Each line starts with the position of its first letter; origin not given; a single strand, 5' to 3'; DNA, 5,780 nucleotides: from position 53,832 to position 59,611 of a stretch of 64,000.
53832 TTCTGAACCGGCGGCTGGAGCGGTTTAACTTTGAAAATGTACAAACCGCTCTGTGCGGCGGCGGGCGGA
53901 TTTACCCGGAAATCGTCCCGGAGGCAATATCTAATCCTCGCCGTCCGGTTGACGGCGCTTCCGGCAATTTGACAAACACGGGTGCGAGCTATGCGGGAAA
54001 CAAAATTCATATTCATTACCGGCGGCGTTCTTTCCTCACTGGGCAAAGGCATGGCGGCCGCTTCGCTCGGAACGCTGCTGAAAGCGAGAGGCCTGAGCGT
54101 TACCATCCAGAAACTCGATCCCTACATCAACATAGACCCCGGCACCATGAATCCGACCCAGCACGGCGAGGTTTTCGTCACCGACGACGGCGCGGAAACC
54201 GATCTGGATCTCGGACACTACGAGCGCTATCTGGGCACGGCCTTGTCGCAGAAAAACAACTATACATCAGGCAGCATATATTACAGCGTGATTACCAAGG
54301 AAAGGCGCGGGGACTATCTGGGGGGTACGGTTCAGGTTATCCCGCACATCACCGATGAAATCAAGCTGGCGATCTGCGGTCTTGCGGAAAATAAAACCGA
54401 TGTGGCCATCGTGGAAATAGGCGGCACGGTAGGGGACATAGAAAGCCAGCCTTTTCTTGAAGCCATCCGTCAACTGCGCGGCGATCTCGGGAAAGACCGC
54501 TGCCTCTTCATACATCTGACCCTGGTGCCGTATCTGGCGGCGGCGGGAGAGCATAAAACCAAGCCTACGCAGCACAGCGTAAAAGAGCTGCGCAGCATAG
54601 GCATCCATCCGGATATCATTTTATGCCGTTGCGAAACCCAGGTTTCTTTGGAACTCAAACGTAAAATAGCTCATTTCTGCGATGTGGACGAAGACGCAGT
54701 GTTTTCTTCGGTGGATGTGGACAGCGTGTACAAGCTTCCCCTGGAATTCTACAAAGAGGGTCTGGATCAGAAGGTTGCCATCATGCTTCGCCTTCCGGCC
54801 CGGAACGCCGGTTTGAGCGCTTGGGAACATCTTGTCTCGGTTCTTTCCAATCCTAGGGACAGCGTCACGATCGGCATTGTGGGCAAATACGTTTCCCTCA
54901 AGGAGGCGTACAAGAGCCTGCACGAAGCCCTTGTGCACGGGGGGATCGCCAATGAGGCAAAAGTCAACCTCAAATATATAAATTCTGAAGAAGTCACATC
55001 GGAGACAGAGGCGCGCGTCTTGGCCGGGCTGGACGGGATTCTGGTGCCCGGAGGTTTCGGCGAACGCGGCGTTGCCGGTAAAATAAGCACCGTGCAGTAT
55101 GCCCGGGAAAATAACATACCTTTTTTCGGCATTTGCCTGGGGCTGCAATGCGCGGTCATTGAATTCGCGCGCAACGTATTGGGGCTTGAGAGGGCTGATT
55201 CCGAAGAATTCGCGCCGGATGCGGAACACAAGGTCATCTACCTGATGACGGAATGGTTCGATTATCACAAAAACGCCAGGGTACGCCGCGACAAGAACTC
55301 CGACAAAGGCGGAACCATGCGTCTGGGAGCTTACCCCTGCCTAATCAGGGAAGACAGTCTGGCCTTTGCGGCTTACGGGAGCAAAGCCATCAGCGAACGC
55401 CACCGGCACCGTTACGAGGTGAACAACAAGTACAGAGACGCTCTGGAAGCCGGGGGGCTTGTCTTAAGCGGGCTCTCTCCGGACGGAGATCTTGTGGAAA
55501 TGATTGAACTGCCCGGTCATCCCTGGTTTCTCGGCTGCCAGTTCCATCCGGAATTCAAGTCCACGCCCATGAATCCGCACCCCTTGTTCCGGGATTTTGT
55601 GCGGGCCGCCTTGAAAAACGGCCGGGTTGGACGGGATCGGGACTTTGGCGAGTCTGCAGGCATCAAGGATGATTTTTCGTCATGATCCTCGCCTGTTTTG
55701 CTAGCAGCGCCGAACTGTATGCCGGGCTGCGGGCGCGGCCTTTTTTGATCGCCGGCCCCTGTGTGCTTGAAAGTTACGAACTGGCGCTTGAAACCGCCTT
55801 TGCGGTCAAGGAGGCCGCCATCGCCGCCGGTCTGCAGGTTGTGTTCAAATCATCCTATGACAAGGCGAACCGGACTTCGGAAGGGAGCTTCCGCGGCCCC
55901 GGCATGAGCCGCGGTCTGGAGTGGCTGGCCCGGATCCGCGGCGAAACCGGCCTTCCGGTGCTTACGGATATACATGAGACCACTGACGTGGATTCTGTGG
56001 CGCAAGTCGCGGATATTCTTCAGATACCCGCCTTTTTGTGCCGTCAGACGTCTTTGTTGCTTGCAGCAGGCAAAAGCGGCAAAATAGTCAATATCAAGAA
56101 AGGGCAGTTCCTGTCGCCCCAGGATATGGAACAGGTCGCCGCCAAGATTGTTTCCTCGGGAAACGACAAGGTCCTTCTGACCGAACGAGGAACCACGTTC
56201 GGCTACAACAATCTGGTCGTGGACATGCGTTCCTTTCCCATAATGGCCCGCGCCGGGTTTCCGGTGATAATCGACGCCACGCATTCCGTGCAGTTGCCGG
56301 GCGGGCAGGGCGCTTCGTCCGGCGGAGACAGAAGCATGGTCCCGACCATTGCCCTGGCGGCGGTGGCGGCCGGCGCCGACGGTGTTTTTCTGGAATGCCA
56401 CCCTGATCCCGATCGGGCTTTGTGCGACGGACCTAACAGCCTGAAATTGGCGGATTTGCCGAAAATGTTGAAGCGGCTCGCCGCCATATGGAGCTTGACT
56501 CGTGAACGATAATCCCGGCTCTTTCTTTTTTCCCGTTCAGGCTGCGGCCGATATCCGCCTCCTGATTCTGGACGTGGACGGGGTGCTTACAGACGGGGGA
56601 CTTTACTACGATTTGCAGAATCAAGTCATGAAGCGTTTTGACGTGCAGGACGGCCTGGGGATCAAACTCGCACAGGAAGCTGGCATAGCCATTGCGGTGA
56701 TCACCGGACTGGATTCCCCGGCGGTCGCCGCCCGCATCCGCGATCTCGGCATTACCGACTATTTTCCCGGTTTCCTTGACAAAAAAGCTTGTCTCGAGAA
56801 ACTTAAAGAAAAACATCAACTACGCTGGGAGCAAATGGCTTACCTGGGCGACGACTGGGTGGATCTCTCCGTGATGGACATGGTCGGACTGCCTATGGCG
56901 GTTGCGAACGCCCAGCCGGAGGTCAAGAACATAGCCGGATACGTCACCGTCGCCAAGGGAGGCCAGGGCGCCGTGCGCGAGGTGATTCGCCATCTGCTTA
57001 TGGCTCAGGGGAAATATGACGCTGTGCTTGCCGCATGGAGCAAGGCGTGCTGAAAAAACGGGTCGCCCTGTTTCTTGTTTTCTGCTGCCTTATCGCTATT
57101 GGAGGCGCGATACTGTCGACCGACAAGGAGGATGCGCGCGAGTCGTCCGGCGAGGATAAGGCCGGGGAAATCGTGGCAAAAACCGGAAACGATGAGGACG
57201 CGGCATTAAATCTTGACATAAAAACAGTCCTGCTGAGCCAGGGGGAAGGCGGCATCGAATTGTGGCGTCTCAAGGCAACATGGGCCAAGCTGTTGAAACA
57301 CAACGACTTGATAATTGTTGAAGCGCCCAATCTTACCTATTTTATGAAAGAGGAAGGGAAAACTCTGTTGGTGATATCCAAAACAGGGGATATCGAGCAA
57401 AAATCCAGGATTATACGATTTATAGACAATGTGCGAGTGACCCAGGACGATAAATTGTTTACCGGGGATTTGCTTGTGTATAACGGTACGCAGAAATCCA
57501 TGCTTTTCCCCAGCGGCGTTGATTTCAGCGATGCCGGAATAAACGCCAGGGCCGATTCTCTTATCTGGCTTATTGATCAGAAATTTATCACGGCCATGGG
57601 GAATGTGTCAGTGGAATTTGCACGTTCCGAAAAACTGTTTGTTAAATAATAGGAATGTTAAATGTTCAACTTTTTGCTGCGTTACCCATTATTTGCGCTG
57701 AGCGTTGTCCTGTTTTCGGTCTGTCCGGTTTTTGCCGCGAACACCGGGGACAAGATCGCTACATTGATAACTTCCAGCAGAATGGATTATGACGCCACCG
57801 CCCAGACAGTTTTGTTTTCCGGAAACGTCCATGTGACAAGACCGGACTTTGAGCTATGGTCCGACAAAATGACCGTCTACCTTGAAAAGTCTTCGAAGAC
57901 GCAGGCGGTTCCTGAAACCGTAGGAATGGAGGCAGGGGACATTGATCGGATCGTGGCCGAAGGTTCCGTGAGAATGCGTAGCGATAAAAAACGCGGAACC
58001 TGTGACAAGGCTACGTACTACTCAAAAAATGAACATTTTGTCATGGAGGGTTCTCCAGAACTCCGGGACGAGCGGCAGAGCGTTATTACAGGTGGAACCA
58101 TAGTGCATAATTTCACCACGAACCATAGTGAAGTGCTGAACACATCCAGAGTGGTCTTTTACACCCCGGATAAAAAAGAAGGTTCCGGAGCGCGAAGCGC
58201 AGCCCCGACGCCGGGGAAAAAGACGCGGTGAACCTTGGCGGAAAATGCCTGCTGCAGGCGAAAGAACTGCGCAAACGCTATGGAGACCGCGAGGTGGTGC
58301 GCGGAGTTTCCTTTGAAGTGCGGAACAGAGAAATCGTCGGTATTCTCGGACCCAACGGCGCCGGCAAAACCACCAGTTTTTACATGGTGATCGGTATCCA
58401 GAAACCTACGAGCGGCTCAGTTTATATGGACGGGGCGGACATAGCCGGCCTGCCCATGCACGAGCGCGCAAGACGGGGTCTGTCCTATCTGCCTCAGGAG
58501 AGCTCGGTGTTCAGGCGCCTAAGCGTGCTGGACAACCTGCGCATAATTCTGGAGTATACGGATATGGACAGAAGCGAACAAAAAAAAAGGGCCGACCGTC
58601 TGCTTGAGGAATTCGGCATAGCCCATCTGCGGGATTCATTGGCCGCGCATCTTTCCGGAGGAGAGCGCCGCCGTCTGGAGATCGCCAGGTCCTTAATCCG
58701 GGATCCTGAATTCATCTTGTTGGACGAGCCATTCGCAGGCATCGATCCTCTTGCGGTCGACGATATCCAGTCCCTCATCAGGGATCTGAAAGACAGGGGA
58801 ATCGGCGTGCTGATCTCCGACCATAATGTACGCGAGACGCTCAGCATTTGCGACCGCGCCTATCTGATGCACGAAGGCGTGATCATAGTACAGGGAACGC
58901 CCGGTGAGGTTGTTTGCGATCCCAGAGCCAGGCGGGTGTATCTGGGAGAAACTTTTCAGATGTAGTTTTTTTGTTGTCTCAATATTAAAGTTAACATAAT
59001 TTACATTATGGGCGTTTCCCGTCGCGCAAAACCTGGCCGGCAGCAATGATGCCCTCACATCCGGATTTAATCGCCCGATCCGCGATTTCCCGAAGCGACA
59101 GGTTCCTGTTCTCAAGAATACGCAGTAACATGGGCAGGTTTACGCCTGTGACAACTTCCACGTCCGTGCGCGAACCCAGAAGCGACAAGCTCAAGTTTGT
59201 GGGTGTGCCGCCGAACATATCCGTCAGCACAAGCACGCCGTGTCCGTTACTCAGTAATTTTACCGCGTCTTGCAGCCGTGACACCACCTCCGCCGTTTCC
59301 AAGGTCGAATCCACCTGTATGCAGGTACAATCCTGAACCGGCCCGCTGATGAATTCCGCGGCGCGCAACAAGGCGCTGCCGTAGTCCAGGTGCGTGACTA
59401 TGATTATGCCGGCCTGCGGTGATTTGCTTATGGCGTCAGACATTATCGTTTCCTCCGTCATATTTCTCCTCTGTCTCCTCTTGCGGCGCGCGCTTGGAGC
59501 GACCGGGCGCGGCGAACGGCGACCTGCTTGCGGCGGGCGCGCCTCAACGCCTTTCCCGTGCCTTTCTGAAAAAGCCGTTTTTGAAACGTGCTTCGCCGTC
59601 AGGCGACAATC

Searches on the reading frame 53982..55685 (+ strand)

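Call 13: search_protein_families(library=pfam, proteins=[window:53982-55685:+])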
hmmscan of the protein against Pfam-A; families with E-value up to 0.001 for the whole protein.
window:53982-55685:+ (567 aa): 3 families
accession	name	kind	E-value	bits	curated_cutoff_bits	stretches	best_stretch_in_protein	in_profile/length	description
PF06418.20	CTP_synth_N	-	2.3e-124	414.5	26.1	1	8-270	1-264/265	CTP synthase N-terminus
PF00117.34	GATase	-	8.5e-41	140.1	22.8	1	307-541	3-189/190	Glutamine amidotransferase class-I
PF07722.19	Peptidase_C26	-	2.2e-07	31.3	20.5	1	370-524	97-219/219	Peptidase C26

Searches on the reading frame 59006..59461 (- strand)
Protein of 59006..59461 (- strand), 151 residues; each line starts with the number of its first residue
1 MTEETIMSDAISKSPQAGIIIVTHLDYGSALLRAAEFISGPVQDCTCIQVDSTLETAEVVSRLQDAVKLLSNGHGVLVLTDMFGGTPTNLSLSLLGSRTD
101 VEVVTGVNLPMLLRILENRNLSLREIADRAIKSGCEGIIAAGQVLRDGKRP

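Call 13: search_protein_families(library=pfam, proteins=[window:59006-59461:-])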
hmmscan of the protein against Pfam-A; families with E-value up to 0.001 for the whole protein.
window:59006-59461:- (151 aa): 1 family
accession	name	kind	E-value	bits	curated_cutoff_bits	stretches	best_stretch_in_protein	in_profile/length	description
PF03610.21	EIIA-man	-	1.9e-20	73.6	21.4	1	18-119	1-103/116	PTS system fructose IIA component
